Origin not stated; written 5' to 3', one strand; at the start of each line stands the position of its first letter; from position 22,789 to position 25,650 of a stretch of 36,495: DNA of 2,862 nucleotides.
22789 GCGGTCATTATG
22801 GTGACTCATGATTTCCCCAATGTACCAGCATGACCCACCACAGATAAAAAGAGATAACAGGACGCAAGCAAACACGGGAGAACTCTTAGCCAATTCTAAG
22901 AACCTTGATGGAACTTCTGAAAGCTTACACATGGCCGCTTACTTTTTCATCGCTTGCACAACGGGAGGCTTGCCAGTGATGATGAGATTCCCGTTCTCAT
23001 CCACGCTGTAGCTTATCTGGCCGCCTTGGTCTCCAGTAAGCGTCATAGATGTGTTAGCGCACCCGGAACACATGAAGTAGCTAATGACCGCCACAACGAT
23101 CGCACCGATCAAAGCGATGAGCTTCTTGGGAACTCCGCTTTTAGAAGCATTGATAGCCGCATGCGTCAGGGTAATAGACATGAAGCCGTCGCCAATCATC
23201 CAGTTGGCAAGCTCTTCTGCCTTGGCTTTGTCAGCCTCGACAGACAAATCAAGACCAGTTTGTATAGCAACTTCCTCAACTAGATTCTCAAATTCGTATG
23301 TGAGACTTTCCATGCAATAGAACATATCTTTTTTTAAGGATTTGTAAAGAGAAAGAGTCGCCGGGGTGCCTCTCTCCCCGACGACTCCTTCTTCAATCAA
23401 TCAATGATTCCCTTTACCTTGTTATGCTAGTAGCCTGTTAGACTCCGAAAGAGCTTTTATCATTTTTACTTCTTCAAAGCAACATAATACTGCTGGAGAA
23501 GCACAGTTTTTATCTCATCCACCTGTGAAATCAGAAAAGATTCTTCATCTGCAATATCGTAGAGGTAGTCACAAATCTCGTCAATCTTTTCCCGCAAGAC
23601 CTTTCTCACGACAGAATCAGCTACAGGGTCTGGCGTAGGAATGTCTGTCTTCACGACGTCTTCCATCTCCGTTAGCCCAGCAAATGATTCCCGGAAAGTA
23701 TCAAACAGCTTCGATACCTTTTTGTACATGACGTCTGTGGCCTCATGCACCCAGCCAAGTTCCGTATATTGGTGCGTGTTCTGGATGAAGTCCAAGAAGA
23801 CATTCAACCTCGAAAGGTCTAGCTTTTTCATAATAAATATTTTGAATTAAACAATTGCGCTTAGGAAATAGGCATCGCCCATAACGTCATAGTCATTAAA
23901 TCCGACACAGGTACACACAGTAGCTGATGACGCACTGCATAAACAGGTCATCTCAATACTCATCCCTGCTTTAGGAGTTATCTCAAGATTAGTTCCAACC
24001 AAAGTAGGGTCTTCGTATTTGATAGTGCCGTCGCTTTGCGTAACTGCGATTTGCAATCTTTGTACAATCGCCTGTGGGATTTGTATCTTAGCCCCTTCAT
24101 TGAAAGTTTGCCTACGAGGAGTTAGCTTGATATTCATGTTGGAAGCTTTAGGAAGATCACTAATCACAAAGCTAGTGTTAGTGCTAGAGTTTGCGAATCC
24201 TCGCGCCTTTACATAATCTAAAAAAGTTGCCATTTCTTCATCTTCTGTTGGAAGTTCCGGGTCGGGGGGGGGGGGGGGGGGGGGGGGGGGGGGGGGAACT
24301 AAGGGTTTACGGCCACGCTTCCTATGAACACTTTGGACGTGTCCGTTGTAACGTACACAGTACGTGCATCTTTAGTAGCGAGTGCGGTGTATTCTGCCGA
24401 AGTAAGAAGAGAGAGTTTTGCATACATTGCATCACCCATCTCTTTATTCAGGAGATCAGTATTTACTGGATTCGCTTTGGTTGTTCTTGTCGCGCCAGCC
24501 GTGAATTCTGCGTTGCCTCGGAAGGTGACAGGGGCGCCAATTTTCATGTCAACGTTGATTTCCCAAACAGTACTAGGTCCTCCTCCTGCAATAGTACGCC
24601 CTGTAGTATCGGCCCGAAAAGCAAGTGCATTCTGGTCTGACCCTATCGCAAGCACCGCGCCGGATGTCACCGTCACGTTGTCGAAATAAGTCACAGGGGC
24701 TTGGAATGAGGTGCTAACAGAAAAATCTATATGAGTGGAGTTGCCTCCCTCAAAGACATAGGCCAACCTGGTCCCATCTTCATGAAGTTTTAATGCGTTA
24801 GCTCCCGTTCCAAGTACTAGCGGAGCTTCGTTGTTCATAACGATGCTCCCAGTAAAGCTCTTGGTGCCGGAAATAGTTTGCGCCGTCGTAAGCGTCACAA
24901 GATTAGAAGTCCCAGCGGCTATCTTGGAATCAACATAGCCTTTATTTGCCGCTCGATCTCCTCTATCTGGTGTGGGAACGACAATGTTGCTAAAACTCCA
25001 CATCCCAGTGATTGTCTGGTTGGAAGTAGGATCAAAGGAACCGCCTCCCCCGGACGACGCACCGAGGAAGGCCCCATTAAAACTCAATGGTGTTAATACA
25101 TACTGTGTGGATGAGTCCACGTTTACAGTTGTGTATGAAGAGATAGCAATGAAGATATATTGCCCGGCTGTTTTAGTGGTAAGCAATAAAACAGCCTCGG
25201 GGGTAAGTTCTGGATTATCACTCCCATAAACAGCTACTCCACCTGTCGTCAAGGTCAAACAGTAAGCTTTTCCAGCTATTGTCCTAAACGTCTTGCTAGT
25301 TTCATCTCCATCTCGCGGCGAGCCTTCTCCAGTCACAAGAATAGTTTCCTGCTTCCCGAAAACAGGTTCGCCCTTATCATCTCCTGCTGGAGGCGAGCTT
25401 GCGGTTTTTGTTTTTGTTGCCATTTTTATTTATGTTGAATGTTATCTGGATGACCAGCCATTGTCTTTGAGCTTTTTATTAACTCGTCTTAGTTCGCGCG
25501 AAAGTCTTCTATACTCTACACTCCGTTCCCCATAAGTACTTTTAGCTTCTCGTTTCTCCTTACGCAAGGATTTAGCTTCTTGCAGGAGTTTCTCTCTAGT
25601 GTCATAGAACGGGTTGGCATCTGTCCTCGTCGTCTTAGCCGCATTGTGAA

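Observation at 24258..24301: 34-nt G homopolymer two bases after the tail-fibre stop codon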

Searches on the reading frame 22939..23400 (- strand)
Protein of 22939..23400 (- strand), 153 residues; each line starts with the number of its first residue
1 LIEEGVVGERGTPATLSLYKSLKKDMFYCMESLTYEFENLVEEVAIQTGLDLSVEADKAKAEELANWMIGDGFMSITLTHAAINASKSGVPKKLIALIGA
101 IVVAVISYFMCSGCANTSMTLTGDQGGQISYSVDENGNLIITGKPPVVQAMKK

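Call 26: search_protein_families(library=phrogs, proteins=[window:22942-23400:-], max_evalue=0.01)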
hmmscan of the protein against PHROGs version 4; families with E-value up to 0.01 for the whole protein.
window:22942-23400:- (153 aa): 0 families

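Call 28: search_protein_families(library=pfam, proteins=[window:22942-23400:-], max_evalue=0.01)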
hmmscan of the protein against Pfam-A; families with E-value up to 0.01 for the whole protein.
window:22942-23400:- (153 aa): 0 families

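Call 62: find_encoding_contigs(protein=window:22939-23400:-, flank=2200, max_places=10)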
Protein window:22939-23400:- (153 aa): 5 contigs read that carry it; 2 places shown.
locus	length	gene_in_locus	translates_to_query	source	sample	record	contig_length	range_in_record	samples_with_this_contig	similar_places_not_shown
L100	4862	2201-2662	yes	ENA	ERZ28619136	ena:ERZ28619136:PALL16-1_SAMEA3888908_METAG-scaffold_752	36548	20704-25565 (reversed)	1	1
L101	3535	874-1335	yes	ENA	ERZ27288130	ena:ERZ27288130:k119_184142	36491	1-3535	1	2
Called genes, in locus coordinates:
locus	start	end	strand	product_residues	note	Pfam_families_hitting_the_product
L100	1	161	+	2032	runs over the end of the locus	-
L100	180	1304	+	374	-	-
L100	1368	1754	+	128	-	-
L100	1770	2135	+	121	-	-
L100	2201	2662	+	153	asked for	-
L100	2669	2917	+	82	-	-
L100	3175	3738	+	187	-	PF01520:Amidase_3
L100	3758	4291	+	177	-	-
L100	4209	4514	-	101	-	-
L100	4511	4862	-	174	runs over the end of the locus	PF02075:RuvC (weak)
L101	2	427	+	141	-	?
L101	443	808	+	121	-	-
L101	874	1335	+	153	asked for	-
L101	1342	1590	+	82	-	-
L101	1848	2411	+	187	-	PF01520:Amidase_3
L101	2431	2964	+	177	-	-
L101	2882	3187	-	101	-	-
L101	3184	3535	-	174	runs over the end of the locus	PF02075:RuvC (weak)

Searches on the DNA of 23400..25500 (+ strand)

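Call 5: search_dna_similar(query=window:23400-25500:+, collection=phages, mode=distant, max_rows=30)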
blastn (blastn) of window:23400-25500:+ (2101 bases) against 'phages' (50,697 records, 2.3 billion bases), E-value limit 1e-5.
No match.

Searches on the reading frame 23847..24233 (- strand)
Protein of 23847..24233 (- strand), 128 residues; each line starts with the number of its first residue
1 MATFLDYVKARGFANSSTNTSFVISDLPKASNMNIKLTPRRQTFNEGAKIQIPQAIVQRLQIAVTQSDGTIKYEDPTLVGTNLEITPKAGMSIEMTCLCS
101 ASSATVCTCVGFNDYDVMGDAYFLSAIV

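Call 8: find_related_loci(query=window:23850-24233:-, collection=viral_contigs, flank=6000)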
Query window:23850-24233:- (128 aa) in viral_contigs; peptide patterns used: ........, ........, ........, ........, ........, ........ (x = any residue, [..] = any of these).
11 stretches matched a pattern; 2 encode a relative of the query (tblastn E <= 1e-3); 2 distinct loci.
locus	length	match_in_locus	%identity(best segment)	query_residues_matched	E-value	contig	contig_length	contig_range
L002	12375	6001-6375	83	4-128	3e-72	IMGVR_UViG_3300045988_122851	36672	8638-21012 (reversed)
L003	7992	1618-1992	82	4-128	6e-71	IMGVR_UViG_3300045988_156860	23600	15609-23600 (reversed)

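Call 13: find_encoding_contigs(protein=window:23847-24233:-, flank=3000, max_places=10)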
Protein window:23847-24233:- (128 aa): 24 contigs read that carry it; 10 places shown.
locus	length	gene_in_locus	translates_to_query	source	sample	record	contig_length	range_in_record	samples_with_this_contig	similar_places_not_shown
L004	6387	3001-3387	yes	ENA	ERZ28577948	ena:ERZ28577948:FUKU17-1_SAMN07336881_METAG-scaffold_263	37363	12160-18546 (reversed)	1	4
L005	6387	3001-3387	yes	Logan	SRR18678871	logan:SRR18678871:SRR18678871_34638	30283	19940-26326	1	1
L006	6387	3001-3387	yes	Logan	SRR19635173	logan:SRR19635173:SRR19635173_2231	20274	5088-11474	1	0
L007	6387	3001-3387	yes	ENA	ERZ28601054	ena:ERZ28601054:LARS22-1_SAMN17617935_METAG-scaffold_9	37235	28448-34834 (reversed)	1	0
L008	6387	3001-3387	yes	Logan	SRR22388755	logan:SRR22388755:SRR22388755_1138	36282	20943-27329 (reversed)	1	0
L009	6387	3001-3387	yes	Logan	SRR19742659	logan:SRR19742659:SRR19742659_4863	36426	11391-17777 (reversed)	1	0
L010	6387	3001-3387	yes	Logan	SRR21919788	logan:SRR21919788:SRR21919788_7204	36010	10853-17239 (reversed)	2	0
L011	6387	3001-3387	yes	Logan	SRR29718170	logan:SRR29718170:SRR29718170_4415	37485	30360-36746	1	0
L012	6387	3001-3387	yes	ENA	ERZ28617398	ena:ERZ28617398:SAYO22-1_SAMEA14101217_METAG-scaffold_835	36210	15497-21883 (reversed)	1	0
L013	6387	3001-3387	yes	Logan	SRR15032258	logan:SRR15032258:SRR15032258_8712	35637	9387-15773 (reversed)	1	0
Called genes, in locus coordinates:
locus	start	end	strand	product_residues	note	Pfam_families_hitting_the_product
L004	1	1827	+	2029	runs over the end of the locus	-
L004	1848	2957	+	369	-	-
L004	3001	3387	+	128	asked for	-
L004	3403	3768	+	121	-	PF19174:DUF5856 (weak)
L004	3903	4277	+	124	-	-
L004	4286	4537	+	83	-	-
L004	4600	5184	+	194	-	PF01520:Amidase_3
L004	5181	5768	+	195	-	-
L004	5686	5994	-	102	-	-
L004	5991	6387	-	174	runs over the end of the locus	PF02075:RuvC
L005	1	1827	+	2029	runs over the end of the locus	-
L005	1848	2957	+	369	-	-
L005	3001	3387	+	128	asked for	-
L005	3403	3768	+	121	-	PF19174:DUF5856 (weak)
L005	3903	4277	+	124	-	-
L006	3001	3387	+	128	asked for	-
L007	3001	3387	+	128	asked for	-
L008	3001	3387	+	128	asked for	-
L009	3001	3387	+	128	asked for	-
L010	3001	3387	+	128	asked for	-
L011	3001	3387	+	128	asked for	-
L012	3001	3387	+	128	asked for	-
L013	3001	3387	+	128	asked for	-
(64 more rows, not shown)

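Call 26: search_protein_families(library=phrogs, proteins=[window:23850-24233:-], max_evalue=0.01)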
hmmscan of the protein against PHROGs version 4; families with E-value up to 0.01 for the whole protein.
window:23850-24233:- (128 aa): 0 families

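Call 27: find_homologous_proteins(query=window:23850-24233:-, max_evalue=0.001)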
Query window:23850-24233:- (128 aa): 11 proteins with E <= 0.001 among 17 candidates.
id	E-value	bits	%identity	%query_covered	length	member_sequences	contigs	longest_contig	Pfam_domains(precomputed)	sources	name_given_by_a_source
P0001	5.3e-77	273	99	100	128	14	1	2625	-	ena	-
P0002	6.0e-71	254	91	100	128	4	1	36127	-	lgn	-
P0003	3.1e-70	252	95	100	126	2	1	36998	-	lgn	-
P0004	6.9e-62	225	80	100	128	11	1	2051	-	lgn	-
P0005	2.3e-61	223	79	99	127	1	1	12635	-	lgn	-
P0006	3.4e-60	219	79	99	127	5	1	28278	-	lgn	-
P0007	1.6e-59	217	78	99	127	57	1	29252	-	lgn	-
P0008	3.4e-53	197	97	75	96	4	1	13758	-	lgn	-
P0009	4.4e-44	167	80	74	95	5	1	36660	-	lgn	-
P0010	2.2e-43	165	80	74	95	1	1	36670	-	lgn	-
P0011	4.3e-23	100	52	74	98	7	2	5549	-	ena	-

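Call 28: search_protein_families(library=pfam, proteins=[window:23850-24233:-], max_evalue=0.01)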
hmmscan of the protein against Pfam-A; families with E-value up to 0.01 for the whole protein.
window:23850-24233:- (128 aa): 0 families

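Call 29: find_encoding_contigs(protein=P0007, flank=2000, max_places=10)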
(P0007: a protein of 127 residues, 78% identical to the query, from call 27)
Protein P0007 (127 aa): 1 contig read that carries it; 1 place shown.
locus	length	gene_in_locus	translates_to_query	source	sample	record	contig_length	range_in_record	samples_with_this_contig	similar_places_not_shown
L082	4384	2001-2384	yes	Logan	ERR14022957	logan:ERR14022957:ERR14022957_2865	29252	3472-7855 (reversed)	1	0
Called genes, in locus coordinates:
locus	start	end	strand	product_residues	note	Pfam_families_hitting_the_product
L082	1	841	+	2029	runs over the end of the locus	-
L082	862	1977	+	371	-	PF24243:Phage_tail_C (weak)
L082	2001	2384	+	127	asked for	-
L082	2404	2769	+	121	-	PF19174:DUF5856 (weak)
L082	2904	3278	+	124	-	-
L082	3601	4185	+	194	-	PF01520:Amidase_3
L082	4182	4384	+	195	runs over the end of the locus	-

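Call 30: find_encoding_contigs(protein=P0002, flank=2000, max_places=10)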
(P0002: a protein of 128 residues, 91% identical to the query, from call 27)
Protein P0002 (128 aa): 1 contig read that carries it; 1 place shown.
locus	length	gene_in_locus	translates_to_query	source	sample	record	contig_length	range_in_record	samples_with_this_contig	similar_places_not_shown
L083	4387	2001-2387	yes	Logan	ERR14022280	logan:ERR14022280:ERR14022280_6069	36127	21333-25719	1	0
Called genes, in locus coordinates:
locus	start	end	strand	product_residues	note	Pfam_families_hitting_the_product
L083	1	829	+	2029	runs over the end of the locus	-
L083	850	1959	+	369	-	-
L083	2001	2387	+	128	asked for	-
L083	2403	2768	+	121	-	PF19174:DUF5856 (weak)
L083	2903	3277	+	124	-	-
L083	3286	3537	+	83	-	-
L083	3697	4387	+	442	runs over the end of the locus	PF01385:OrfB_IS605, PF07282:Cas12f1-like_TNB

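Call 31: find_encoding_contigs(protein=P0004, flank=2000, max_places=10)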
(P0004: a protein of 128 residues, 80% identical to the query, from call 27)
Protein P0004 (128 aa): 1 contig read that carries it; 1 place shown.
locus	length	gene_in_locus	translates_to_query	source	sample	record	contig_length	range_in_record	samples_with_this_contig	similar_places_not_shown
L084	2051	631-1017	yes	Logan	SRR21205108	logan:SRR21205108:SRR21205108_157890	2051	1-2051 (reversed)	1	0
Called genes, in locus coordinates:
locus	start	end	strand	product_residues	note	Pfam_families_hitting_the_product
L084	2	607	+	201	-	?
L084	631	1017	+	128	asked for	-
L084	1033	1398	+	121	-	PF19174:DUF5856 (weak)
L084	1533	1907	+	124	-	-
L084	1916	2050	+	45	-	?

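Call 35: find_encoding_contigs(protein=P0001, flank=1500, max_places=10)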
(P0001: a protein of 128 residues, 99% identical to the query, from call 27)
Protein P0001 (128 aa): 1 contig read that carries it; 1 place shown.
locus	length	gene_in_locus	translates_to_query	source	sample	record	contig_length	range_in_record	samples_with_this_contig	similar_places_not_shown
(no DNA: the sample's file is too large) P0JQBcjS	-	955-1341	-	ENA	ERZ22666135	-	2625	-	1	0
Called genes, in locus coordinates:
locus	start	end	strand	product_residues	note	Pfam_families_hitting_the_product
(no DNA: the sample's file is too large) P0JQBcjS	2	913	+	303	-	?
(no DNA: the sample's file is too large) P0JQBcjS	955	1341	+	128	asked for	-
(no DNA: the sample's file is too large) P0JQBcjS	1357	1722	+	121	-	PF19174:DUF5856 (weak)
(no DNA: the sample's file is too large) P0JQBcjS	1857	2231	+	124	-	-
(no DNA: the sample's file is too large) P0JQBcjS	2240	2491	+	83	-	-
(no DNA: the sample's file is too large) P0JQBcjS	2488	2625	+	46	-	?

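Call 36: find_encoding_contigs(protein=P0003, flank=1500, max_places=10)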
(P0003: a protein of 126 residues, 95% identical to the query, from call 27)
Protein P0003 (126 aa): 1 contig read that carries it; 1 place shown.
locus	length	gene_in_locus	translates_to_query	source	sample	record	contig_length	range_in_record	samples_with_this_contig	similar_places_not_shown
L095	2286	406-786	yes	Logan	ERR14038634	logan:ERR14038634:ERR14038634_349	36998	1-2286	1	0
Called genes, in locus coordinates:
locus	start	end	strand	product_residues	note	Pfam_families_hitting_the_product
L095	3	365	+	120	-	?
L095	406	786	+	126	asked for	-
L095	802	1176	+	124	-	PF19174:DUF5856 (faint)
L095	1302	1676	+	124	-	-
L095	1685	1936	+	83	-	-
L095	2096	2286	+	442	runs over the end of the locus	PF01385:OrfB_IS605, PF07282:Cas12f1-like_TNB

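Call 56: predict_structure(alignment_id=A1)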
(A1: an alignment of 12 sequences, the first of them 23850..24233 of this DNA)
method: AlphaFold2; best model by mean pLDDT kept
length: 128 residues; sequences in the alignment: 12
mean_pLDDT: 60.6   pTM: 0.58
mean pLDDT of the five models: 60.6, 56.8, 55.3, 53.9, 52.4
residues with pLDDT >= 90: 4; 70-90: 44; 50-70: 27; < 50: 53
segments of 3 or more residues with pLDDT < 50: 1-28, 40-43, 101-103, 111-128
pLDDT, mean of each block of 10 residues (from residue 1): 39 39 48 61 60 78 88 89 80 71 53 38 40
secondary structure, 60 per line:
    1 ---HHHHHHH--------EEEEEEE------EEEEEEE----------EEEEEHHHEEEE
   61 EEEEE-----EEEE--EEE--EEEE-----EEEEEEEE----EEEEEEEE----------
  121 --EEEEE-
elements in order: H4-10 E19-25 E32-38 E49-53 E57-65 E71-74 E77-79 E82-85 E91-98 E103-110 E123-127

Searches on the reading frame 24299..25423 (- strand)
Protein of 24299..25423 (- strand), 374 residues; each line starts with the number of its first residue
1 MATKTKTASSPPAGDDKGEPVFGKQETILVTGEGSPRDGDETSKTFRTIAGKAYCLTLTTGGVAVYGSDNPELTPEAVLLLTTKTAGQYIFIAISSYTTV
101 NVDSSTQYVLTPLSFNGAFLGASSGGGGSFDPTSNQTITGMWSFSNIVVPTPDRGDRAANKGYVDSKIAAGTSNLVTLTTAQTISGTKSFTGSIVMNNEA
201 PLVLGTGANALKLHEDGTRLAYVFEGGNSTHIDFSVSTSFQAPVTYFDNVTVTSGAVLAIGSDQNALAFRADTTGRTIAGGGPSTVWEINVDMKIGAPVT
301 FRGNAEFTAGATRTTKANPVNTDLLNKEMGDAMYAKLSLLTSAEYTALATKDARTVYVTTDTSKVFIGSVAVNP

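Call 7: find_related_loci(query=window:24302-25423:-, collection=viral_contigs, flank=6000)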
Query window:24302-25423:- (374 aa) in viral_contigs; peptide patterns used: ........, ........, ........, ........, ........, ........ (x = any residue, [..] = any of these).
11 stretches matched a pattern; 1 encode a relative of the query (tblastn E <= 1e-3); 1 distinct loci.
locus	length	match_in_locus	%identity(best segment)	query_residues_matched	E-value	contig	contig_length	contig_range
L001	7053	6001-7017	70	36-374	5e-147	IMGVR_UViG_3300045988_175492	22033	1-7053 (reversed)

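Call 14: find_encoding_contigs(protein=window:24299-25423:-, flank=3000, max_places=10)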
Protein window:24299-25423:- (374 aa): 5 contigs read that carry it; 2 places shown.
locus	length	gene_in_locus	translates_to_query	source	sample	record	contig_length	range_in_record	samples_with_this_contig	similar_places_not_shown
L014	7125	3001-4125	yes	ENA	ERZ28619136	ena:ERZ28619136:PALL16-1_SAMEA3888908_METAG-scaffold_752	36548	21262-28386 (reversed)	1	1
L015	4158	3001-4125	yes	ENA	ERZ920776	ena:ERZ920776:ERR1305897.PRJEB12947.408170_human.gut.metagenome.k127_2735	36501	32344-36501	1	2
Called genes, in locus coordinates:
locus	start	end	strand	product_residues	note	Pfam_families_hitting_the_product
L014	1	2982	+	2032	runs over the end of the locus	-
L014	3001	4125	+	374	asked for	-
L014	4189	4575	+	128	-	-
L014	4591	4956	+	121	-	-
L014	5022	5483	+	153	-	-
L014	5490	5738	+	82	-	-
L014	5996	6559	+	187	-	PF01520:Amidase_3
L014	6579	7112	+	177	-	-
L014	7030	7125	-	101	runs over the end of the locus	-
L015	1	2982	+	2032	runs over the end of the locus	-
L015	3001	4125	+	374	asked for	-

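Call 26: search_protein_families(library=phrogs, proteins=[window:24302-25423:-], max_evalue=0.01)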
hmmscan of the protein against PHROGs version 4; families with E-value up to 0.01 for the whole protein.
window:24302-25423:- (374 aa): 0 families

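Call 28: search_protein_families(library=pfam, proteins=[window:24302-25423:-], max_evalue=0.01)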
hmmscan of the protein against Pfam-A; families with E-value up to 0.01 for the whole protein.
window:24302-25423:- (374 aa): 1 family
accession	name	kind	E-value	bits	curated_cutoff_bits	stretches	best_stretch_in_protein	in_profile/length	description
PF24243.1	Phage_tail_C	-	3.4e-05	23.5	23.7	1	340-360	6-26/26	Phage tail tip domain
